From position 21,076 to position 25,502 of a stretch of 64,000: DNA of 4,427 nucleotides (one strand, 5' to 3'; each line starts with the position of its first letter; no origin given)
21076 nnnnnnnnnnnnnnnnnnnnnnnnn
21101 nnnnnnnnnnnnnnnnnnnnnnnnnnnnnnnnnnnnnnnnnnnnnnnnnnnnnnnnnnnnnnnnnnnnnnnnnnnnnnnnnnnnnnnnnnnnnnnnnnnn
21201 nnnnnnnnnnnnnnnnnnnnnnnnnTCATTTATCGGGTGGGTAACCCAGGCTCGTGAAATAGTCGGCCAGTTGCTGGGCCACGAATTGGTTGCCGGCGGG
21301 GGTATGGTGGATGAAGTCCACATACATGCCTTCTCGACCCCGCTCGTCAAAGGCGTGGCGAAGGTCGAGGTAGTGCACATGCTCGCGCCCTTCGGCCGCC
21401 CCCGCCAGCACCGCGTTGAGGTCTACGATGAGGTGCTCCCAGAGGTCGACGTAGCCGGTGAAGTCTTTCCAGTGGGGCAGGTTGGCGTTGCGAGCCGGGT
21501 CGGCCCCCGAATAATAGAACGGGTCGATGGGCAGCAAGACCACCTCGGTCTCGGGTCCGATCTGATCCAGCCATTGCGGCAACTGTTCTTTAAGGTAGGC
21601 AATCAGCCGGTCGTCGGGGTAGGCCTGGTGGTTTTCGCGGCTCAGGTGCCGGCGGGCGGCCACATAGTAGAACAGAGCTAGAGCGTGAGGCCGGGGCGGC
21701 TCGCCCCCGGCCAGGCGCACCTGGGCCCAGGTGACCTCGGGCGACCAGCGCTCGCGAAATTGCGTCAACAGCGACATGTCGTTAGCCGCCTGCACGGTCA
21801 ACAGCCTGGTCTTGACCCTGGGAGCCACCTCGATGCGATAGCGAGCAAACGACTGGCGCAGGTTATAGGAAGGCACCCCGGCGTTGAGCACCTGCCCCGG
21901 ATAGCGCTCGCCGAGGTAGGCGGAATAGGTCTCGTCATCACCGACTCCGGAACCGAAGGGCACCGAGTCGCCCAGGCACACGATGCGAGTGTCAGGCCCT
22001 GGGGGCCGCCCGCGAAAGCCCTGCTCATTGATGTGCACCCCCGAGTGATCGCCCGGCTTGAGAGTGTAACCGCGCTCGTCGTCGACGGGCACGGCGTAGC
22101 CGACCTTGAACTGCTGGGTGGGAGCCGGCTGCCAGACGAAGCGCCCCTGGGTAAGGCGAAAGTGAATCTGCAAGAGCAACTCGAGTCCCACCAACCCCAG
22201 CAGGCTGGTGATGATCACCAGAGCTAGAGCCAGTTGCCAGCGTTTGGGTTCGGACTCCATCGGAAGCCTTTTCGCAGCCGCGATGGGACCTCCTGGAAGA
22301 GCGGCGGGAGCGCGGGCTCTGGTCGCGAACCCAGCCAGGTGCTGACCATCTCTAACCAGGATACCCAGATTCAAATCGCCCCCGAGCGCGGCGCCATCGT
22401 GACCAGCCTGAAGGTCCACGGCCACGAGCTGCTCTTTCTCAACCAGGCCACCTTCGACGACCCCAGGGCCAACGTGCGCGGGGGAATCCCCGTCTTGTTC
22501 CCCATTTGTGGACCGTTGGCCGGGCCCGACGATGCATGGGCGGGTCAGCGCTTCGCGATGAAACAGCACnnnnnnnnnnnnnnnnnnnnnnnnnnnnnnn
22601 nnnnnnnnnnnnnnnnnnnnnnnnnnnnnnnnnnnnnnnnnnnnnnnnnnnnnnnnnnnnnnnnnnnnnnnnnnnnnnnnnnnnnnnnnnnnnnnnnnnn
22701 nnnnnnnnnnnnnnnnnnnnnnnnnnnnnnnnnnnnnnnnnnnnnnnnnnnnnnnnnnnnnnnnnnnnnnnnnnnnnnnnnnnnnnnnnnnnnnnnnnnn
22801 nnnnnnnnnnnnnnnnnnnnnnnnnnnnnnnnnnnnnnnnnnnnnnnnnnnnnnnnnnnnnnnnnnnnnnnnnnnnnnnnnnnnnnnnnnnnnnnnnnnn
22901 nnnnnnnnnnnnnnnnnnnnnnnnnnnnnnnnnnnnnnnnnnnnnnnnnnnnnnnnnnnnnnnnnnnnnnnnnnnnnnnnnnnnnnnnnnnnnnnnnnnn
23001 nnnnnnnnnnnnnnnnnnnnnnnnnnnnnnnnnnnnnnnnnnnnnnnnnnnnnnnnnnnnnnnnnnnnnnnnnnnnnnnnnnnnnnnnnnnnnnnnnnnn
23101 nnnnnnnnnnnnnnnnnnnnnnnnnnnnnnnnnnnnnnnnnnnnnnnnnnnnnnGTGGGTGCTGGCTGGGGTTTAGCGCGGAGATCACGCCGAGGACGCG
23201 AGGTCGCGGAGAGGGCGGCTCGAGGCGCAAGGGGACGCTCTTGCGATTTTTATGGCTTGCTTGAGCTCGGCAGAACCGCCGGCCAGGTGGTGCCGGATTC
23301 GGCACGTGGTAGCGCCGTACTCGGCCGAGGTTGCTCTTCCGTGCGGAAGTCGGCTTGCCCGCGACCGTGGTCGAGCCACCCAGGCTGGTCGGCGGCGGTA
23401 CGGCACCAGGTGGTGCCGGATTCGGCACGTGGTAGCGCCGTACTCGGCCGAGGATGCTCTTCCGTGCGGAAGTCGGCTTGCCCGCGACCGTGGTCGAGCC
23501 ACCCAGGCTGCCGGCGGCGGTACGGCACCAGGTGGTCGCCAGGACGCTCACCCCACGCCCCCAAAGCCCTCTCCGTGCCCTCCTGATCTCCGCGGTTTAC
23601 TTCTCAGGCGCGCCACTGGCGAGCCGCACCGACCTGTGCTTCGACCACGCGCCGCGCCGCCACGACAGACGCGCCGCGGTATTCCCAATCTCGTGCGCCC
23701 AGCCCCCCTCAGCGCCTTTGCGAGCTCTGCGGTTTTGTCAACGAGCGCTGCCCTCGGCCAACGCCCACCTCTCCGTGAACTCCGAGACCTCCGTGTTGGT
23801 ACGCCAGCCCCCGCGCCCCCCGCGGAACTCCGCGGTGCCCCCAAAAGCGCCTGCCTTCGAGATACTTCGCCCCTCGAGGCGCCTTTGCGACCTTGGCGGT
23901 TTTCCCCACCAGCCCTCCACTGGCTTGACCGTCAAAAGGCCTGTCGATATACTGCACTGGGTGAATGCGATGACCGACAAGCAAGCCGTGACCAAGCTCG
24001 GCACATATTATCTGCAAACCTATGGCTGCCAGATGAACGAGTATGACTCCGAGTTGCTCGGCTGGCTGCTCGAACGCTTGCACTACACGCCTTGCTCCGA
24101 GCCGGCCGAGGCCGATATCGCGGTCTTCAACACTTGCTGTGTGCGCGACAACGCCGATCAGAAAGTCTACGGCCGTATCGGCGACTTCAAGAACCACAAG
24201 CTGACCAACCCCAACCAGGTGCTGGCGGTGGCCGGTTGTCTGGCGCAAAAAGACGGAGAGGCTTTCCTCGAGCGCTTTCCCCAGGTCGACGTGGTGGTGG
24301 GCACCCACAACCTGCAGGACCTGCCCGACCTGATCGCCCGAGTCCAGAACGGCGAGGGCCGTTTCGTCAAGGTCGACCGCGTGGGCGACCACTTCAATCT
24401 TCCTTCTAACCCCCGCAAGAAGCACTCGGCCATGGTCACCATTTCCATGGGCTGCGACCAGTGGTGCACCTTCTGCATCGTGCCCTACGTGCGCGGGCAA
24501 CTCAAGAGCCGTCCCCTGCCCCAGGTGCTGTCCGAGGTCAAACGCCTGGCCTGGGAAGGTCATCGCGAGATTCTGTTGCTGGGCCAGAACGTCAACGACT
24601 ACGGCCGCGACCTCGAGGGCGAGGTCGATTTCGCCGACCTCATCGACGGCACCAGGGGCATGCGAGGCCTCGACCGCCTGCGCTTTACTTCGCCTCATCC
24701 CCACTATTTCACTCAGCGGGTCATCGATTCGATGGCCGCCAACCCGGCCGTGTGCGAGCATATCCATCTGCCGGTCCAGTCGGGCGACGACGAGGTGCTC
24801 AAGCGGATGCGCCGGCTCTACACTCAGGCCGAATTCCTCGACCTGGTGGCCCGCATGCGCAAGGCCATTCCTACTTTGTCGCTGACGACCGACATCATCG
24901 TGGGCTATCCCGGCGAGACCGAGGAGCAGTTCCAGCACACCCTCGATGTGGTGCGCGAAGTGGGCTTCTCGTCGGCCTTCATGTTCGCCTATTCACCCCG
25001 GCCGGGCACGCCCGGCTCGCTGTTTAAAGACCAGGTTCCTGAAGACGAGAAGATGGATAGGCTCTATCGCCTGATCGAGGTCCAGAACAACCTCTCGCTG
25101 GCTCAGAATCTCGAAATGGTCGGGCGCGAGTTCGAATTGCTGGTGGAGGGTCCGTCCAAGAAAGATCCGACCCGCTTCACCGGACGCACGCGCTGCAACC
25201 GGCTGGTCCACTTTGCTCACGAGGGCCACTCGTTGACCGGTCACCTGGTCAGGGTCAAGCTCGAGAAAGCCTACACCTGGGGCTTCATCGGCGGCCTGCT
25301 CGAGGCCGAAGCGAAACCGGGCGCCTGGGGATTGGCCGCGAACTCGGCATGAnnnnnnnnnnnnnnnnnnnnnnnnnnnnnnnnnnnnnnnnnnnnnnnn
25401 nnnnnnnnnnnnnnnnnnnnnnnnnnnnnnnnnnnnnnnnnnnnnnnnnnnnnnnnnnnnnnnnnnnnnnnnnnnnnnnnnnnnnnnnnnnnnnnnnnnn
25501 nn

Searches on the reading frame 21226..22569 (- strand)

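Call 50: search_protein_families(library=pfam, proteins=[window:21226-22569:-], max_evalue=0.001)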
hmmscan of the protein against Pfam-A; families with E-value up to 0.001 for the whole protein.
window:21226-22569:- (447 aa): 1 family
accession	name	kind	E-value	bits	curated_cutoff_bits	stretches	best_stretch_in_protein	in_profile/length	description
PF13472.12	Lipase_GDSL_2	-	3.3e-08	34.7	32.9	1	198-428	1-177/178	GDSL-like Lipase/Acylhydrolase family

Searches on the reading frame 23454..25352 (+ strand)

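Call 50: search_protein_families(library=pfam, proteins=[window:23454-25352:+], max_evalue=0.001)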
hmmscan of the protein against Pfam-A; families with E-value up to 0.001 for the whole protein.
window:23454-25352:+ (632 aa): 3 families
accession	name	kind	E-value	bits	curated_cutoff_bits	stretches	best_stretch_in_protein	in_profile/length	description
PF00919.26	UPF0004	-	3.8e-29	101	27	1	185-283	2-98/98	Uncharacterized protein family UPF0004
PF04055.27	Radical_SAM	-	2e-24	87.1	29.5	1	329-498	2-164/166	Radical SAM superfamily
PF01938.26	TRAM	-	4.5e-05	23.7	21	1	555-609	3-54/61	TRAM domain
